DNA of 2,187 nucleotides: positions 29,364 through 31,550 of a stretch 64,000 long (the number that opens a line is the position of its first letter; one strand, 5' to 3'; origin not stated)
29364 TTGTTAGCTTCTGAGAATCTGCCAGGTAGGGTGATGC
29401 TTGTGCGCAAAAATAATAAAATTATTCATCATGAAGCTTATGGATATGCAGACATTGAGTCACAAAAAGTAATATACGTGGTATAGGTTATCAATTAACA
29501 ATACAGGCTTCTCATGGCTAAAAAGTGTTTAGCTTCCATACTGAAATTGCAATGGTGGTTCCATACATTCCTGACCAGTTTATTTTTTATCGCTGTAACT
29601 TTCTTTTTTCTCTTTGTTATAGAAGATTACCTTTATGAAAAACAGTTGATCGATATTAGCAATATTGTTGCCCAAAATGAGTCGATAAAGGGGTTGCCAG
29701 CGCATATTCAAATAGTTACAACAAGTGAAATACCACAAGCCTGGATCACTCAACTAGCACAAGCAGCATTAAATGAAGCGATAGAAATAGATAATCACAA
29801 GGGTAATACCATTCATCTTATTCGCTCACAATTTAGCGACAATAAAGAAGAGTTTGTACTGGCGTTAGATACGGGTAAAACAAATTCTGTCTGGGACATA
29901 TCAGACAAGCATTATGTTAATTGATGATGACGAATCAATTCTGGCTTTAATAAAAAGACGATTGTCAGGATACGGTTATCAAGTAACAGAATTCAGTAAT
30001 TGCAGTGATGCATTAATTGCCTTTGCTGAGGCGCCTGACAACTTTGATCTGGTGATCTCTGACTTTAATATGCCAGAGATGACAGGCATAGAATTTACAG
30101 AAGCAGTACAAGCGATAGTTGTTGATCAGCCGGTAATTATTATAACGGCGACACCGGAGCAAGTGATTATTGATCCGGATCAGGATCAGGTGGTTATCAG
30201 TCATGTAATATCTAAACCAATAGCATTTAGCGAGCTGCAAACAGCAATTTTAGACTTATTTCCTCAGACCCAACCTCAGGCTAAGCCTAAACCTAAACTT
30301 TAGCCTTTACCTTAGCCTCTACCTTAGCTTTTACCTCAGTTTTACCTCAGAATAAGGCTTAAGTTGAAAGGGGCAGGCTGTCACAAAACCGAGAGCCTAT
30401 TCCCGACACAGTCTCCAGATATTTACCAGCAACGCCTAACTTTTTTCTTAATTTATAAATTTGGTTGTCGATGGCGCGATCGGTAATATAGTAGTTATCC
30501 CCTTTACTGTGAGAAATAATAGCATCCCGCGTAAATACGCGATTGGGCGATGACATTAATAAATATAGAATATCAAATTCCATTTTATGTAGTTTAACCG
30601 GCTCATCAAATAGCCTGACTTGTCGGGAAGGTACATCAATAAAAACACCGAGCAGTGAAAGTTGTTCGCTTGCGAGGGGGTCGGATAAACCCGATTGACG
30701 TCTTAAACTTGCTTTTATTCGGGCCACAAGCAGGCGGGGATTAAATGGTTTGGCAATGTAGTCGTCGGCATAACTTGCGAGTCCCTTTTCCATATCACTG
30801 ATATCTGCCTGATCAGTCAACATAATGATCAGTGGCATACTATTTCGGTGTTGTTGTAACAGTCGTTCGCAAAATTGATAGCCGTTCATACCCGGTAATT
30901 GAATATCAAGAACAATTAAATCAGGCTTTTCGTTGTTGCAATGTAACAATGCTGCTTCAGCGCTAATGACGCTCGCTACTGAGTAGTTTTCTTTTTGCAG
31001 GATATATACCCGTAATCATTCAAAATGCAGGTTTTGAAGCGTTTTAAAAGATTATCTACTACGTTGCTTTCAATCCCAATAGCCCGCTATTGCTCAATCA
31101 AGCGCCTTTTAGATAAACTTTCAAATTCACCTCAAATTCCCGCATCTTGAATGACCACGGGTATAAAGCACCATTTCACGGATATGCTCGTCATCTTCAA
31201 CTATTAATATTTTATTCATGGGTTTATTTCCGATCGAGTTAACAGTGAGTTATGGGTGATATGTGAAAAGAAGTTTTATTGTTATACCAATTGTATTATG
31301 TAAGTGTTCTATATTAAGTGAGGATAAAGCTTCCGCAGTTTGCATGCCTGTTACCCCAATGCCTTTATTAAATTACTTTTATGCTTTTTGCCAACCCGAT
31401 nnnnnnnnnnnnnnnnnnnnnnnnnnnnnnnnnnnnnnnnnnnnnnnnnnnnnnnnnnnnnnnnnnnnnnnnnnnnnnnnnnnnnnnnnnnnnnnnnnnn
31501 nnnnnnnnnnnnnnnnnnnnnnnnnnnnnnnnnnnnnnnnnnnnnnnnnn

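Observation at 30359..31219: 157-bp MITE (R3) inserted in-frame into an OmpR-family response-regulator gene, with a TA target-site duplication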

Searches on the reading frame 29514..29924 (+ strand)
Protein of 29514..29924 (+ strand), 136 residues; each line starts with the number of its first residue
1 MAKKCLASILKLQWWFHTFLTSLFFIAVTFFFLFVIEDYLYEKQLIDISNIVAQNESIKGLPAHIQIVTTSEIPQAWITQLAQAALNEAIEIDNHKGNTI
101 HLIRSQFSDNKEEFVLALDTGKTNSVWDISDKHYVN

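Call 10: search_protein_families(library=pfam, proteins=[window:29514-29924:+])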
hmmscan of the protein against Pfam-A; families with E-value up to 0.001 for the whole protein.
window:29514-29924:+ (136 aa): 0 families

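Call 50: search_protein_representatives(protein=window:29514-29921:+)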
Query: 136 residues. Proteins with E-value up to 0.001 (for the whole library): 10; up to 1e-10: 8; up to 1e-30: 4. The best 10 are listed.
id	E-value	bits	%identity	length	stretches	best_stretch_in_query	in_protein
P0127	4.4e-81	285.9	99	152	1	1-133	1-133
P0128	8.6e-46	171.8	61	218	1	1-132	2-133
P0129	1.8e-44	167.5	62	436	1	1-133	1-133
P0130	1.1e-35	139.1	45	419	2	1-132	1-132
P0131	1.8e-30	122.2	45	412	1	1-131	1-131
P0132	2.8e-25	105.4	43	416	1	1-132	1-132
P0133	5.3e-19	85.1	38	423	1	2-128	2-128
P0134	3.2e-15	72.9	43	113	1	24-123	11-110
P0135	3.3e-09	53.4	33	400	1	3-133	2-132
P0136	3.0e-07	47.1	27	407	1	1-116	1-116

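Call 51: search_protein_families(library=pfam, proteins=[P0129, P0130, P0131, P0132, P0133, P0128, P0127])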
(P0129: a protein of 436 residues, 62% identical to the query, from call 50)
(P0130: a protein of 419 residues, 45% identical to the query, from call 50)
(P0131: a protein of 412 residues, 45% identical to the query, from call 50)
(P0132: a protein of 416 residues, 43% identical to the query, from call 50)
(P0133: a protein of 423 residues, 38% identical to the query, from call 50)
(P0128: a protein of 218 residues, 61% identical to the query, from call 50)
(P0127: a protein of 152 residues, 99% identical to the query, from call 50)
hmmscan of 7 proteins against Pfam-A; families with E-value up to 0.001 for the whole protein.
P0129 (436 aa): 2 families
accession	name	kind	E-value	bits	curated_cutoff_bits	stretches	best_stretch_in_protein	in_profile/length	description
PF00512.31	HisKA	-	4.4e-09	36.7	26.9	1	216-265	6-58/66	His Kinase A (phospho-acceptor) domain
PF02518.31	HATPase_c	-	3.5e-06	27.9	26.4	1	341-421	3-97/111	Histidine kinase-, DNA gyrase B-, and HSP90-like ATPase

P0130 (419 aa): 2 families
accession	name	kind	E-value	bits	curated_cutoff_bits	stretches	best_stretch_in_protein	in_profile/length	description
PF00512.31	HisKA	-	9e-08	32.5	26.9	1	216-265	6-58/66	His Kinase A (phospho-acceptor) domain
PF02518.31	HATPase_c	-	2.5e-05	25.1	26.4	1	325-411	4-106/111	Histidine kinase-, DNA gyrase B-, and HSP90-like ATPase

P0131 (412 aa): 2 families
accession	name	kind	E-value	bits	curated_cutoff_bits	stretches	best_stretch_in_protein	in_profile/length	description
PF00512.31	HisKA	-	8e-07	29.5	26.9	1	216-267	6-60/66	His Kinase A (phospho-acceptor) domain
PF02518.31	HATPase_c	-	0.00072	20.4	26.4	0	324-398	5-96/111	Histidine kinase-, DNA gyrase B-, and HSP90-like ATPase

P0132 (416 aa): 2 families
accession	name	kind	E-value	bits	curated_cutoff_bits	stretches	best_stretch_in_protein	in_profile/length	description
PF00512.31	HisKA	-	1.4e-07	31.9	26.9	1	216-265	6-58/66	His Kinase A (phospho-acceptor) domain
PF02518.31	HATPase_c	-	0.00078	20.3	26.4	0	322-411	5-104/111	Histidine kinase-, DNA gyrase B-, and HSP90-like ATPase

P0133 (423 aa): 1 family
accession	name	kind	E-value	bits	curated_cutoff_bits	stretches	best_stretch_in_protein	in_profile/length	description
PF00512.31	HisKA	-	5.6e-06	26.8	26.9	1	215-267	5-60/66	His Kinase A (phospho-acceptor) domain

P0128 (218 aa): 0 families

P0127 (152 aa): 0 families
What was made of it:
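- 29514..29924 (+): N-terminal 133 residues of a different, roughly 420-aa classical histidine kinase, abutting the receiver tail at a deletion junction. homologues of 412-436 aa match only over their first 133 residues and carry HisKA and HATPase_c further on (calls 50, 51)
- Tried and rejected: It is the N-terminus of a different kinase (calls 50, 51).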

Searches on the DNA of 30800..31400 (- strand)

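Call 11: search_rna_families(source=window, start=30800, end=31400, threshold=evalue, max_evalue=1)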
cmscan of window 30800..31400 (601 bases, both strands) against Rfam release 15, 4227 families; matches with E-value up to 1: 2.
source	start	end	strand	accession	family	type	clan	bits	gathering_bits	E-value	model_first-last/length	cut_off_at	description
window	31006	31164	-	RF04206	MIR9555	Gene; miRNA;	-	28.5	119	0.0059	1-137/137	no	MIR9555 microRNA precursor family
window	31243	31338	-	RF02120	FTX_2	Gene; lncRNA;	-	18.3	48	0.51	1-97/97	no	FTX transcript, XIST regulator conserved region 2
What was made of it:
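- On Correia / ERIC / other named repeat families: The Rfam scan gave only a sub-threshold hit to a plant miRNA hairpin model (28.5 bits, gathering score 119), which is a generic hairpin match (call 11).
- Closest known: Correia / NEMIS elements of Neisseria. Different: There is no sequence relationship: Rfam returned no relevant match (call 11) and the inverted-repeat sequence differs.
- Tried and rejected: Rfam: only a sub-threshold hairpin match to a plant miRNA model (call 11).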

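Call 27: search_dna_similar(query=window:31005-31165:-, collection=plasmids, mode=distant, max_evalue=0.01)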
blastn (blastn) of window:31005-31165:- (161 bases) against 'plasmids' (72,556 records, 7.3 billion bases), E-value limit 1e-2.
No match.
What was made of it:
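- Tried and rejected: Plasmid BLAST with the element: no hits (call 27).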
